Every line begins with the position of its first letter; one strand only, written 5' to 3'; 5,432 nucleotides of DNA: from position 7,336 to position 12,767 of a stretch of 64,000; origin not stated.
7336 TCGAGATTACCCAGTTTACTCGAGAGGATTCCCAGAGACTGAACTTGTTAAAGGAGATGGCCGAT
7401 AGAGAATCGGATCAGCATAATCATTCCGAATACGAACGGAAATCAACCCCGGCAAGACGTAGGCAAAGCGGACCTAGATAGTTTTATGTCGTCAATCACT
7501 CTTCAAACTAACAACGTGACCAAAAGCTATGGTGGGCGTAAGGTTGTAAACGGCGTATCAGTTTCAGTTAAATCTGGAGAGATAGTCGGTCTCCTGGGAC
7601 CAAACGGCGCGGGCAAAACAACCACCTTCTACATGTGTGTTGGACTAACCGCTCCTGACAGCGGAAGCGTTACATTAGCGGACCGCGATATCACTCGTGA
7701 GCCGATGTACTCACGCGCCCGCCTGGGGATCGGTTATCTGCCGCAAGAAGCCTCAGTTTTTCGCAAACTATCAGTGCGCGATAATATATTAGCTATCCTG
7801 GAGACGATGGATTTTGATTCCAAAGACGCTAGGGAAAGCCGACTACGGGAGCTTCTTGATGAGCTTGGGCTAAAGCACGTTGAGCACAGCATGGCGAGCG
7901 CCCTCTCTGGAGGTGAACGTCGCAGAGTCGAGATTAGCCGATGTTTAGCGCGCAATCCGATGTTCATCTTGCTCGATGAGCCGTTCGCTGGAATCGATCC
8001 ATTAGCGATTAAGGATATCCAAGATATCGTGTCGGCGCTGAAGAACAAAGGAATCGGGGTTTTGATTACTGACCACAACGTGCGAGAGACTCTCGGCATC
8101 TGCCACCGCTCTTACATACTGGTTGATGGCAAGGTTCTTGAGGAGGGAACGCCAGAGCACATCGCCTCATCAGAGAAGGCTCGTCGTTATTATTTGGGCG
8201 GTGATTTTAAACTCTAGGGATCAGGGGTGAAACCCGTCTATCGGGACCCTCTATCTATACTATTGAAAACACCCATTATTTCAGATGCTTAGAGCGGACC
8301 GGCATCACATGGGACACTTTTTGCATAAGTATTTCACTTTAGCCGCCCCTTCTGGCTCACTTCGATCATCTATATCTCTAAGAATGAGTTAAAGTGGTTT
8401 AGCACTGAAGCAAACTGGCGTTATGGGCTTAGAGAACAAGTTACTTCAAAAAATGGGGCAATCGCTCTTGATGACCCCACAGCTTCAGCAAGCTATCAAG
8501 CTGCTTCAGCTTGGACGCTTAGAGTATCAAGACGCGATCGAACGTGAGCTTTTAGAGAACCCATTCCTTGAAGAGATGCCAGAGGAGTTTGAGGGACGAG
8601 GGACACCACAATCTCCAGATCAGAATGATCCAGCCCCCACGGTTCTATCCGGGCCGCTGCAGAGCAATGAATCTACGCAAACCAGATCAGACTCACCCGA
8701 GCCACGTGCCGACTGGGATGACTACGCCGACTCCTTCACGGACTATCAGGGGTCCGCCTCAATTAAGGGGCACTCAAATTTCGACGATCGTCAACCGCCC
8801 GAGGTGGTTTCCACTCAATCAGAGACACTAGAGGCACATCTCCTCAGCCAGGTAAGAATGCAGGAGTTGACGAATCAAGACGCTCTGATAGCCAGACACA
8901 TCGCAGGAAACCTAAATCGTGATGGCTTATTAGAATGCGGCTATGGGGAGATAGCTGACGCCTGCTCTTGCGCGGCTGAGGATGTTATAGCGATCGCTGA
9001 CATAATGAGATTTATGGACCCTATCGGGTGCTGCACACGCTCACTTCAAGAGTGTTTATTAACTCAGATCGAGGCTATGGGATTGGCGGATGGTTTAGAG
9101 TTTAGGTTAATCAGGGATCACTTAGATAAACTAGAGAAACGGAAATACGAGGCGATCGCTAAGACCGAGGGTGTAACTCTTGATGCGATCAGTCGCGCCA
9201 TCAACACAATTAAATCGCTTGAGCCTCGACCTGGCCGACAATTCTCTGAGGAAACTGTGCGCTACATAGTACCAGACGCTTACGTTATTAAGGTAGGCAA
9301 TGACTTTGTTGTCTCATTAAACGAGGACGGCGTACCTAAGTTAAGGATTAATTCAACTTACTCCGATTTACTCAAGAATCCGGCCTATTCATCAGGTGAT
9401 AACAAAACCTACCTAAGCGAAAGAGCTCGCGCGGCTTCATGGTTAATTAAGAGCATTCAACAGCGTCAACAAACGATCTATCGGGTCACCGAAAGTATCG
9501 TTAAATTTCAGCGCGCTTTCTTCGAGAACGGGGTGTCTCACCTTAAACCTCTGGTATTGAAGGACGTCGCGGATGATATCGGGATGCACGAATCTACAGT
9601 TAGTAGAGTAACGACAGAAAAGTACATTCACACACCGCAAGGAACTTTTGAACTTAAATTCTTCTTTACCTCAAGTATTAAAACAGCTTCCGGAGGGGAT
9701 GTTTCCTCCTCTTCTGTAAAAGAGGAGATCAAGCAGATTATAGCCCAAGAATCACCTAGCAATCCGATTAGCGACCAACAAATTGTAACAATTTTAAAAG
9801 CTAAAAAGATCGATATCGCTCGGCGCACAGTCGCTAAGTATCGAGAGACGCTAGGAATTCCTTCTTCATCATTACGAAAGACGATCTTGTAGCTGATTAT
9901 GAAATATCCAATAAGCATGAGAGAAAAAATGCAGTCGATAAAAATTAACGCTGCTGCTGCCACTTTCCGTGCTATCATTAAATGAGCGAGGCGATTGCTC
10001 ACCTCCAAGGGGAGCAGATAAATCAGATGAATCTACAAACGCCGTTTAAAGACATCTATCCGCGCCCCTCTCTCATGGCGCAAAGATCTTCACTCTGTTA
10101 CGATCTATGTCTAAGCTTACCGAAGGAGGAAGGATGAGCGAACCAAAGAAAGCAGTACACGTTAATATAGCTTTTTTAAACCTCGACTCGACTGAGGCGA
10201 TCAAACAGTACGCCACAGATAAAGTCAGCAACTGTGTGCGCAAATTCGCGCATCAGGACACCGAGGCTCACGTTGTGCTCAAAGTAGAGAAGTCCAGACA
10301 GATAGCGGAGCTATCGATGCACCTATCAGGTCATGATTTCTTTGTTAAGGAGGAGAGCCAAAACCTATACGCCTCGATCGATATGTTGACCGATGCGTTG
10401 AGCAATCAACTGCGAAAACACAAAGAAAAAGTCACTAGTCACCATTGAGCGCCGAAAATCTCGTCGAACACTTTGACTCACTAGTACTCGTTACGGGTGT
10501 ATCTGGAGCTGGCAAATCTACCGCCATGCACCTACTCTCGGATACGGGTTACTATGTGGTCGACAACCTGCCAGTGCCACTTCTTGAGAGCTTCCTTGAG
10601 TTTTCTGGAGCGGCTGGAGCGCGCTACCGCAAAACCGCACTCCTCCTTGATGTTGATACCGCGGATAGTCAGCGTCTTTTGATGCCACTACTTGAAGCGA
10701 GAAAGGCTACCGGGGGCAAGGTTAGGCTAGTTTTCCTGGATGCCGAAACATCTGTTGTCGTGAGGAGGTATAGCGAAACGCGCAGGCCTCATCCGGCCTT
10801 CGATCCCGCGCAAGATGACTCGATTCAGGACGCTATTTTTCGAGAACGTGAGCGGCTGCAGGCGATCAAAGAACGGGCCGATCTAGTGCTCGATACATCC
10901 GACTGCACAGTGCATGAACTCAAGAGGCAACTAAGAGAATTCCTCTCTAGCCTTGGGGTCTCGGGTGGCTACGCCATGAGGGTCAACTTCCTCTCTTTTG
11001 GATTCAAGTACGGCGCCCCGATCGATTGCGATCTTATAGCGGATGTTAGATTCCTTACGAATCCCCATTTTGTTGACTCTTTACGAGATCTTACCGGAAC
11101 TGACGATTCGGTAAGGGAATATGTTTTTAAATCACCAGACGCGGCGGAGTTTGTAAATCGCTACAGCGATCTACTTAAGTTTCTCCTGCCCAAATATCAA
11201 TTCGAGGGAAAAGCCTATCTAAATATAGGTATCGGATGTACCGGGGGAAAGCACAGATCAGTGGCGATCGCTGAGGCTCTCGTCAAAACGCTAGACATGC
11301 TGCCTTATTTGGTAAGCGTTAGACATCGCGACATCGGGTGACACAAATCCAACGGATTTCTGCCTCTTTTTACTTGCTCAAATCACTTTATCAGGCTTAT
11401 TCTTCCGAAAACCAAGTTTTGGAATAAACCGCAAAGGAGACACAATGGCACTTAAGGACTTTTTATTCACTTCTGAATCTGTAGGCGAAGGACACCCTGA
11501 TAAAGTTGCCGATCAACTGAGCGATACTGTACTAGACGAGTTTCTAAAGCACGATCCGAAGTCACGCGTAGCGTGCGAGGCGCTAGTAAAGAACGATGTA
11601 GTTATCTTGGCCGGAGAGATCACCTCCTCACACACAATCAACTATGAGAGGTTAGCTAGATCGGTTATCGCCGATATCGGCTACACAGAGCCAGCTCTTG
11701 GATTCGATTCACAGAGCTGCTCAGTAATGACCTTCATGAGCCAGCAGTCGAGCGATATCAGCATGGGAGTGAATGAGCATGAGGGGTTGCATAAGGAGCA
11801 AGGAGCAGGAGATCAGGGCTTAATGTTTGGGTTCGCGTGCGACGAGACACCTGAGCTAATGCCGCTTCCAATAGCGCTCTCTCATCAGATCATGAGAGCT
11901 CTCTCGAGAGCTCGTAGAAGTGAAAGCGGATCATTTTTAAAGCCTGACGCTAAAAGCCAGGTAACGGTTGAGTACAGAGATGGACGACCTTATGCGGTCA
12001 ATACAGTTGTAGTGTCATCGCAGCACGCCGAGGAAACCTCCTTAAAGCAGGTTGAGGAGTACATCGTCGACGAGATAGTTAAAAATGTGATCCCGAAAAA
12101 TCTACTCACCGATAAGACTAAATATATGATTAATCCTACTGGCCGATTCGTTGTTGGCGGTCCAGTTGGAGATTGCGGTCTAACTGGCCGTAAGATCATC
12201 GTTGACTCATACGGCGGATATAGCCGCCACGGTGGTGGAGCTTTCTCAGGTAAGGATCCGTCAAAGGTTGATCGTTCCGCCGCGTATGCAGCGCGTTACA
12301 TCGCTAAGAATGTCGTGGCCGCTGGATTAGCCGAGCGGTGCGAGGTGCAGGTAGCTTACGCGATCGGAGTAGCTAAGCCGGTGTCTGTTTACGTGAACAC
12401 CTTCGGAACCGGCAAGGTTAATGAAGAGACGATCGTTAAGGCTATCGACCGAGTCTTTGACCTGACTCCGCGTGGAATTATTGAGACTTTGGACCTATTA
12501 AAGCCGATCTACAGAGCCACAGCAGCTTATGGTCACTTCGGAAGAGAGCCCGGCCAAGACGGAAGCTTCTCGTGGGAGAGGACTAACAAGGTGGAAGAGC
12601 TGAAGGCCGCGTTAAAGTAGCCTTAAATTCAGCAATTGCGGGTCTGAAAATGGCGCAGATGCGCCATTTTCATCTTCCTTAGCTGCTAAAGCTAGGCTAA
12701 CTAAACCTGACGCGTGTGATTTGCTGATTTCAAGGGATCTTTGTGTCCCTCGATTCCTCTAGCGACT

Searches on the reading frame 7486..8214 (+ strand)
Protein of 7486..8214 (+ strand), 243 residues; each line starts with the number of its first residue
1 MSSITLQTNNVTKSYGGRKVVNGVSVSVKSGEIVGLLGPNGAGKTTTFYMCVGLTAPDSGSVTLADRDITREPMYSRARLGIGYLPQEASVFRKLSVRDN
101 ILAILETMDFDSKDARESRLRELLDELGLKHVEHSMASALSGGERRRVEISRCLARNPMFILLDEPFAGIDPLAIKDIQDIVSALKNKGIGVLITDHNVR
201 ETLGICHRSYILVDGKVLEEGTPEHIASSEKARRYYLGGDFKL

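Call 15: search_protein_families(library=pfam, proteins=[window:7486-8214:+], max_evalue=0.01)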
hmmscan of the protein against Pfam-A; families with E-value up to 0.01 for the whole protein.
window:7486-8214:+ (243 aa): 3 families
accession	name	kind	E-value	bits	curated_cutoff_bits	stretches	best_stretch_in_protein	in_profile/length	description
PF00005.33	ABC_tran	-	4.1e-35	121.8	25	1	22-168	2-137/137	ABC transporter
PF13304.12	AAA_21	-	1.1e-05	26.1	27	0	159-198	260-299/304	AAA domain, putative AbiEii toxin, Type IV TA system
PF02463.25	SMC_N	-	0.0024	17.8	40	0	107-195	110-195/220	RecF/RecN/SMC N terminal domain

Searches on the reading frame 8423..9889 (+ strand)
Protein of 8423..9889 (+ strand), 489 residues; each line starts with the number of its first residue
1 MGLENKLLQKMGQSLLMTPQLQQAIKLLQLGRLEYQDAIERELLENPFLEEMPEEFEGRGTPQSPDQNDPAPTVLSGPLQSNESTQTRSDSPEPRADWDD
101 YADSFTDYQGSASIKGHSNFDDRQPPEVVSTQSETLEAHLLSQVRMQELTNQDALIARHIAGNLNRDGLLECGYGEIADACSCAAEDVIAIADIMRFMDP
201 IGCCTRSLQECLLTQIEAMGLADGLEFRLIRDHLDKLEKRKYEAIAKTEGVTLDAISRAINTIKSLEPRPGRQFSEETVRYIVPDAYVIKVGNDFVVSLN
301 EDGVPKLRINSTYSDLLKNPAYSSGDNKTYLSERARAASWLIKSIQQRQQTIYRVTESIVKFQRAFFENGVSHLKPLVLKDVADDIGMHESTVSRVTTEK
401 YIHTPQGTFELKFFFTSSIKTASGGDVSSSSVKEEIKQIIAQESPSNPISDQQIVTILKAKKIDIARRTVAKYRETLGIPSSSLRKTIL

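Call 15: search_protein_families(library=pfam, proteins=[window:8423-9889:+], max_evalue=0.01)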
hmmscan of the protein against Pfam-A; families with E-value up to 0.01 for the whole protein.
window:8423-9889:+ (489 aa): 3 families
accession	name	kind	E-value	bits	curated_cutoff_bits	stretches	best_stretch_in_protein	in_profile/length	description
PF04552.19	Sigma54_DBD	-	1.4e-65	220.3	22.8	1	329-486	2-159/160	Sigma-54, DNA binding domain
PF04963.19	Sigma54_CBD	-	8.2e-53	179.3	22.9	1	128-313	4-185/185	Sigma-54 factor, core binding domain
PF00309.25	Sigma54_AID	-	3.3e-14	52.9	23.8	1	6-51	1-46/46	Sigma-54 factor, Activator interacting domain (AID)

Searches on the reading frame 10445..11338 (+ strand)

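Call 15: search_protein_families(library=pfam, proteins=[window:10445-11338:+], max_evalue=0.01)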
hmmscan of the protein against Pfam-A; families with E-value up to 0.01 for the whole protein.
window:10445-11338:+ (298 aa): 4 families
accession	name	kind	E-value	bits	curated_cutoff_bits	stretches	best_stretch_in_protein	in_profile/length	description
PF22740.1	PapZ_C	-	7.7e-45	152.4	27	1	178-297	1-120/121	RapZ C-terminal domain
PF03668.21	RapZ-like_N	-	5.9e-40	137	25.4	1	13-168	3-155/158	RapZ-like N-terminal domain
PF05344.16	DUF746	-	0.0056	17.1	26.9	0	144-181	18-54/64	Domain of Unknown Function (DUF746)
PF00005.33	ABC_tran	-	0.0061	17.6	25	0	13-32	13-32/137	ABC transporter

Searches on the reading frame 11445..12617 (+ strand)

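Call 15: search_protein_families(library=pfam, proteins=[window:11445-12617:+], max_evalue=0.01)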
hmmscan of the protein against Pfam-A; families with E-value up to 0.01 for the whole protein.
window:11445-12617:+ (391 aa): 3 families
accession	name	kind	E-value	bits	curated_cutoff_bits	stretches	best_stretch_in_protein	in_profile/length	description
PF02773.21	S-AdoMet_synt_C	-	8.4e-69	230.3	25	1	237-379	1-138/138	S-adenosylmethionine synthetase, C-terminal domain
PF02772.21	S-AdoMet_synt_M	-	2.7e-47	160.2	29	1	118-235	1-120/120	S-adenosylmethionine synthetase, central domain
PF00438.25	S-AdoMet_synt_N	-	1.5e-39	135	33.1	1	6-102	2-98/99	S-adenosylmethionine synthetase, N-terminal domain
